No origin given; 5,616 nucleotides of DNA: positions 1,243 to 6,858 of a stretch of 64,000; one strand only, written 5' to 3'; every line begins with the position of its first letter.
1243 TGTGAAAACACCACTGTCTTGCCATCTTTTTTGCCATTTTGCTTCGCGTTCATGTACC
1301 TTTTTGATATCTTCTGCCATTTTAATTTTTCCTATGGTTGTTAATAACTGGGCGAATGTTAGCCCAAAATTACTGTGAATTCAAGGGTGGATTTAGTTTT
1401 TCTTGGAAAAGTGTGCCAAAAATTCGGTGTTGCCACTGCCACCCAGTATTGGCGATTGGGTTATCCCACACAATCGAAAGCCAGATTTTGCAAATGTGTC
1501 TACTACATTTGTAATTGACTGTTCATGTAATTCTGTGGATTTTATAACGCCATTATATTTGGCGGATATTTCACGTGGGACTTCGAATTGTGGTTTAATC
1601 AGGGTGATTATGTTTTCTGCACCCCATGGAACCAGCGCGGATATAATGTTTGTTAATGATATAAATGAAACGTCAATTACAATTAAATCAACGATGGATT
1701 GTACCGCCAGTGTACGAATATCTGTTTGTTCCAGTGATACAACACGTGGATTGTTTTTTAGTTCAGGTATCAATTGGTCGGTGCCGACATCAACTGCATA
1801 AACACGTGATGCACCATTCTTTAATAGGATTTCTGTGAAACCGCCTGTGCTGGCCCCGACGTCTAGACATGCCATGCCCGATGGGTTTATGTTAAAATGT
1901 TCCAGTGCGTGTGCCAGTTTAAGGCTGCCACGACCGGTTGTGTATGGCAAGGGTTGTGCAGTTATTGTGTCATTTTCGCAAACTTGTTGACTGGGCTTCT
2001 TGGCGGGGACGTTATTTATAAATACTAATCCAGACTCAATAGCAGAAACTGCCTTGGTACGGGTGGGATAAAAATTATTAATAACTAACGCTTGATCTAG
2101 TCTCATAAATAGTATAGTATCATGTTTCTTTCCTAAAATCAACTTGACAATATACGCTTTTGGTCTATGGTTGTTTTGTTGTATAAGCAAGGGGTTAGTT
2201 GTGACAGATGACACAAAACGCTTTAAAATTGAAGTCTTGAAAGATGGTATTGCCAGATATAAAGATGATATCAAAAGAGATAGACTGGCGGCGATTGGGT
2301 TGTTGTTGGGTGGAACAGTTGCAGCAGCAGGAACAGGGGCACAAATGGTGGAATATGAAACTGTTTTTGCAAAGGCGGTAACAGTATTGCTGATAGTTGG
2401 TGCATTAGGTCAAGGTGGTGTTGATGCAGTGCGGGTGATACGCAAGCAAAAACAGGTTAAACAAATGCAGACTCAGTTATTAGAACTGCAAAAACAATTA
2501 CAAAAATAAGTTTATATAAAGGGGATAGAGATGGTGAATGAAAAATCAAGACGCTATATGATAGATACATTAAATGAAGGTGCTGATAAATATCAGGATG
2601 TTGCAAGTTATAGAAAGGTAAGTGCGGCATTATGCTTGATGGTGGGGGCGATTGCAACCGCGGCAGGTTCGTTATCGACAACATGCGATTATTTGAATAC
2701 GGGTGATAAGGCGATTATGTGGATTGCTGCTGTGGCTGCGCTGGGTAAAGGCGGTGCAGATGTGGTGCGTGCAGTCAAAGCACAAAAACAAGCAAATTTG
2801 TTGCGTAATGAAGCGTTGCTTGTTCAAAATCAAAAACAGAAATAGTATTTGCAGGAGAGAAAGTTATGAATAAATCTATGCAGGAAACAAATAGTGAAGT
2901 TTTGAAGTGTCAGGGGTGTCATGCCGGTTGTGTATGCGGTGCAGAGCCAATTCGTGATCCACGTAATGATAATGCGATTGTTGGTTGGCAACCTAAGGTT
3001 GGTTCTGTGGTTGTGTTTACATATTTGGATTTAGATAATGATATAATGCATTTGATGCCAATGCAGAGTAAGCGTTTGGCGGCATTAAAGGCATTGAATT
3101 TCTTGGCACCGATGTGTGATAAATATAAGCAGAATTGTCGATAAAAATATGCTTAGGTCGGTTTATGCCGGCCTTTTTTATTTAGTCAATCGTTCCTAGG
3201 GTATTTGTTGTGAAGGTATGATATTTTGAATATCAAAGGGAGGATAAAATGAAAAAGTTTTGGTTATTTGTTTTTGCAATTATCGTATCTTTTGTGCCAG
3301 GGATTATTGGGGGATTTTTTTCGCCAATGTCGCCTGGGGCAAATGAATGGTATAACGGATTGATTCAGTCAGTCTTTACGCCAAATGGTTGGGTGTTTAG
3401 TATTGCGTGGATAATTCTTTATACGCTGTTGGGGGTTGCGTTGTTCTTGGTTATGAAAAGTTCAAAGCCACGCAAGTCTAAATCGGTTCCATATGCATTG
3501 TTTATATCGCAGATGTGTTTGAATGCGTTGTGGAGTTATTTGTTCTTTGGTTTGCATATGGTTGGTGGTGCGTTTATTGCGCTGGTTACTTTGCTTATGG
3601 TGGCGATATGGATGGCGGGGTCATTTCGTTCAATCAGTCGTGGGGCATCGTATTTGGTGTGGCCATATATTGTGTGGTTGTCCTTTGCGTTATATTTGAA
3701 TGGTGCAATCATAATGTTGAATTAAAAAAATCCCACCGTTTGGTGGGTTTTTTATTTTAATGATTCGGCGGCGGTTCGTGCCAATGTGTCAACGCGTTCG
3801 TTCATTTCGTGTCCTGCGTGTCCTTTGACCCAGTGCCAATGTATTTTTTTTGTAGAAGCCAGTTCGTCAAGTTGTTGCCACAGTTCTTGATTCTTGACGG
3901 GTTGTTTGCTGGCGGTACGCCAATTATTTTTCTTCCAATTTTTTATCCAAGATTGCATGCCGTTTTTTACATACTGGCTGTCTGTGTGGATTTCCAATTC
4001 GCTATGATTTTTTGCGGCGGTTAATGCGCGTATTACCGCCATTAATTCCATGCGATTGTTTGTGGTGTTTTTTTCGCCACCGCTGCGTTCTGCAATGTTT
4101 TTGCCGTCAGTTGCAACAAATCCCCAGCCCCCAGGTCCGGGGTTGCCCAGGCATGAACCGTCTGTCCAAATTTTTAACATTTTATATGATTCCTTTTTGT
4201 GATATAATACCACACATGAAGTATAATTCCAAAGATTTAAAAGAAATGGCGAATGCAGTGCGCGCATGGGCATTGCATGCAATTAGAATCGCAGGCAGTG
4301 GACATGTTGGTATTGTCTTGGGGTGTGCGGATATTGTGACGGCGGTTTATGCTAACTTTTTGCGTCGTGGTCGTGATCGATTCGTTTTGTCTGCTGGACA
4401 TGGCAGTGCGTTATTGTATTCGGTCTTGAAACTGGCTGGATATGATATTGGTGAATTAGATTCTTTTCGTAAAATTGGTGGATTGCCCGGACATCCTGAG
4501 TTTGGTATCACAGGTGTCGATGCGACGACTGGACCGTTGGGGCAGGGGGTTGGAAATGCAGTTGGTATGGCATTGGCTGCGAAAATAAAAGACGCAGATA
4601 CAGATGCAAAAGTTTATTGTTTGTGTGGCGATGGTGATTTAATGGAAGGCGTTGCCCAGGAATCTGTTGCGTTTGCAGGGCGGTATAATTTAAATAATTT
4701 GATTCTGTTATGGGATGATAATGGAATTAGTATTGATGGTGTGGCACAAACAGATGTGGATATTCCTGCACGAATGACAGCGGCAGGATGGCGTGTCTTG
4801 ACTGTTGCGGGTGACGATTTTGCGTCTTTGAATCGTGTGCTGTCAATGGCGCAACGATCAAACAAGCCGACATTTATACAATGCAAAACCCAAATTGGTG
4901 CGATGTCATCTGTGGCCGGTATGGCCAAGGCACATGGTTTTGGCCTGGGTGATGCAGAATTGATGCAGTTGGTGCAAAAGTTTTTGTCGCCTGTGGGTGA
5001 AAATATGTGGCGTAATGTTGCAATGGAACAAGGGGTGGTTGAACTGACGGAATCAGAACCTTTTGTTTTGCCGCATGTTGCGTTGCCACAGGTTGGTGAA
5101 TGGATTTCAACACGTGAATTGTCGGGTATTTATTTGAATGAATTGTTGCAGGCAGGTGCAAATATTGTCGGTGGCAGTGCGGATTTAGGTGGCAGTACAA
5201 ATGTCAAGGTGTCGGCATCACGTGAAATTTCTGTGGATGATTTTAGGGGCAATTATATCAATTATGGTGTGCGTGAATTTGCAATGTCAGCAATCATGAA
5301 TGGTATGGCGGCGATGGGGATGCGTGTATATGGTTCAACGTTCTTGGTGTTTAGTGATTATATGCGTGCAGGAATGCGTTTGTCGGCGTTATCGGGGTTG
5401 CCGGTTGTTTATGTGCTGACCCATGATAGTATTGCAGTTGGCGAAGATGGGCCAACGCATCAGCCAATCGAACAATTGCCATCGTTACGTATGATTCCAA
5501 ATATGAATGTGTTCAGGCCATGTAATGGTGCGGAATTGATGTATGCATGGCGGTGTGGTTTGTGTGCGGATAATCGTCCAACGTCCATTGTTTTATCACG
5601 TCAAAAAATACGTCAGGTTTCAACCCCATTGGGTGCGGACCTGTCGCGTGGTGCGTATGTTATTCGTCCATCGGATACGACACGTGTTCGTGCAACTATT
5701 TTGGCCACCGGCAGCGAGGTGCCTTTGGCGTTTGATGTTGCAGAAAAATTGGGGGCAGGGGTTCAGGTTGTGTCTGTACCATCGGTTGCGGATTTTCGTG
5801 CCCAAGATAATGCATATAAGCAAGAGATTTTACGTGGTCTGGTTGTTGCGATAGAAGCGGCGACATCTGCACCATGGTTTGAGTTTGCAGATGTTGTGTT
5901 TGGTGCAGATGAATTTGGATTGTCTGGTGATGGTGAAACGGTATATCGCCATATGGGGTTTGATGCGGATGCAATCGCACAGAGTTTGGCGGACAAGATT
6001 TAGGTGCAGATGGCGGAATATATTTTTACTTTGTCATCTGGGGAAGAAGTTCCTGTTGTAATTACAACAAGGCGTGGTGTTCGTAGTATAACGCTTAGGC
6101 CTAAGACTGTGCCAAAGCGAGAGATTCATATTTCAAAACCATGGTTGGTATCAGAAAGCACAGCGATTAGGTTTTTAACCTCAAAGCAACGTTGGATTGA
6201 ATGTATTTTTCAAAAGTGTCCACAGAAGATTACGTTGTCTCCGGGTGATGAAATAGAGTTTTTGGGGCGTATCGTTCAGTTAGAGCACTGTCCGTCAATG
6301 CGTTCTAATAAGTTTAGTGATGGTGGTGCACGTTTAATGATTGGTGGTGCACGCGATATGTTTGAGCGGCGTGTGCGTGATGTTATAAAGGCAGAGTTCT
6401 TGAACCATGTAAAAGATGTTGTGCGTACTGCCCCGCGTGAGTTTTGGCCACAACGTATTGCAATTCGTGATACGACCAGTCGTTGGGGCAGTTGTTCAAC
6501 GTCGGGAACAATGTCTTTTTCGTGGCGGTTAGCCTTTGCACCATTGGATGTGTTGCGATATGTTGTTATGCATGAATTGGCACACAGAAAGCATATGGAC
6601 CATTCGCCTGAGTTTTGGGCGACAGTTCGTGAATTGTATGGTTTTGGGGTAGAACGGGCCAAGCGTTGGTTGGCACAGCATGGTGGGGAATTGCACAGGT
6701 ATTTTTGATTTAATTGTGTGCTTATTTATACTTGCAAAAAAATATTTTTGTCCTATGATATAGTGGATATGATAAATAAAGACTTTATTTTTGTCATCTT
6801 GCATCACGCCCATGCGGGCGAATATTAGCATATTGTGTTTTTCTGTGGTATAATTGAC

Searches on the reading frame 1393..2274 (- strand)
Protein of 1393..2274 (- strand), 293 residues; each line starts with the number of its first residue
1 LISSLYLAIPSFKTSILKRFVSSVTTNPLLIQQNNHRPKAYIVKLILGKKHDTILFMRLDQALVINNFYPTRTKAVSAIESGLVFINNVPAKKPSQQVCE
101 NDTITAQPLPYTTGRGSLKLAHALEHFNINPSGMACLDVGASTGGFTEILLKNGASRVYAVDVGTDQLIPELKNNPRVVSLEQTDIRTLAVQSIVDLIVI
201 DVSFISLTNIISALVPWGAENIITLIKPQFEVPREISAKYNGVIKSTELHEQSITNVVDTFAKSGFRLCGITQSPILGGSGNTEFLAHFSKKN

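Call 54: search_protein_families(library=pfam, proteins=[window:1393-2274:-], max_evalue=0.001)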
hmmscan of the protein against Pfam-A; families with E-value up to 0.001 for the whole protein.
window:1393-2274:- (293 aa): 4 families
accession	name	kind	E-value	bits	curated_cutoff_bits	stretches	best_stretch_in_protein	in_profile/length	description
PF01728.25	FtsJ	-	4.7e-39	134.6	24.1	1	115-289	4-179/181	FtsJ-like methyltransferase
PF01479.30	S4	-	3.5e-10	39.9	22.8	1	57-104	1-48/48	S4 domain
PF08241.18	Methyltransf_11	-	0.00046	21.2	21.2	1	137-204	1-70/95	Methyltransferase domain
PF13649.12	Methyltransf_25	-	0.00098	20.2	27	0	137-200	2-70/97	Methyltransferase domain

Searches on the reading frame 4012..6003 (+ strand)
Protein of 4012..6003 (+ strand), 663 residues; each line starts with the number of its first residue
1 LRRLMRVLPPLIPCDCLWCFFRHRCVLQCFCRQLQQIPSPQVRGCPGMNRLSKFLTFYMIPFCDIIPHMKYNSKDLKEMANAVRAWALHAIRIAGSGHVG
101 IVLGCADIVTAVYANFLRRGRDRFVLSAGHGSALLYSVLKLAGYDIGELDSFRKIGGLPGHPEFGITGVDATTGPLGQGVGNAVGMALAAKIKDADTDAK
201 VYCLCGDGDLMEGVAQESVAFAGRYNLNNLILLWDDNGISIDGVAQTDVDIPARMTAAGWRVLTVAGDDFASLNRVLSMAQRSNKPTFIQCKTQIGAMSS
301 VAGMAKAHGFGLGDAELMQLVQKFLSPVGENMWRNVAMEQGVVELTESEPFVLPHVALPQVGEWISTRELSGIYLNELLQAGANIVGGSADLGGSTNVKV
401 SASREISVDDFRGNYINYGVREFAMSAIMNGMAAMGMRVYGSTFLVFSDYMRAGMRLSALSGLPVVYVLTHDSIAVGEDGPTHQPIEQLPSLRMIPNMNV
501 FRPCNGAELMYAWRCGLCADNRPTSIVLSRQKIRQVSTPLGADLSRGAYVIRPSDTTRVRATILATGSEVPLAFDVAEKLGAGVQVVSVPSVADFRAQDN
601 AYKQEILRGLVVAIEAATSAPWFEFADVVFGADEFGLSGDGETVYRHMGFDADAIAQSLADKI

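Call 54: search_protein_families(library=pfam, proteins=[window:4012-6003:+], max_evalue=0.001)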
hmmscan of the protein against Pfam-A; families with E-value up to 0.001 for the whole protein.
window:4012-6003:+ (663 aa): 6 families
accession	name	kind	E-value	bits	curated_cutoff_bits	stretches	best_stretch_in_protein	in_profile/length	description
PF00456.26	Transketolase_N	-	9.7e-70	235.6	22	1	77-324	3-275/334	Transketolase, thiamine diphosphate binding domain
PF02779.29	Transket_pyr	-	4.6e-50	170.1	27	1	365-534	3-173/174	Transketolase, pyrimidine binding domain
PF22613.1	Transketolase_C_1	-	2.4e-24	86.2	27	1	547-651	1-113/113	Transketolase-like TK C-terminal domain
PF13292.11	DXP_synthase_N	-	6.2e-15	55.6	21.2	1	71-242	13-176/274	1-deoxy-D-xylulose-5-phosphate synthase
PF02775.26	TPP_enzyme_C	-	4.4e-09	36.7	21.9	1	179-289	29-149/151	Thiamine pyrophosphate enzyme, C-terminal TPP binding domain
PF00676.26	E1_dh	-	6.3e-05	22.5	22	1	173-292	100-223/300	Dehydrogenase E1 component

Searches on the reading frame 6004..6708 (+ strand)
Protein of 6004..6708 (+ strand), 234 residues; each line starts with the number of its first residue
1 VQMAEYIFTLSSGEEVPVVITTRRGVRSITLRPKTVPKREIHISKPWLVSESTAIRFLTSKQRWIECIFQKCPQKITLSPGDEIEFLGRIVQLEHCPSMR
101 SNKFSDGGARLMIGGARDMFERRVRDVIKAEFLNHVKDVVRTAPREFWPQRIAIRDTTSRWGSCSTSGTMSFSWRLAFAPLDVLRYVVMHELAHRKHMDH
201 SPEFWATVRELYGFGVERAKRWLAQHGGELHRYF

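Call 54: search_protein_families(library=pfam, proteins=[window:6004-6708:+], max_evalue=0.001)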
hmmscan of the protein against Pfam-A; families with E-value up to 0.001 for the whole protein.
window:6004-6708:+ (234 aa): 2 families
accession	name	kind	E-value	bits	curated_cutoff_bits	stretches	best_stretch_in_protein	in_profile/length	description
PF01863.23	YgjP-like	-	7.7e-36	124.5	26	1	36-226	8-207/207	YgjP-like, metallopeptidase domain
PF08325.16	WLM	-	0.00068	20.2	26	0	178-212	77-111/190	WLM domain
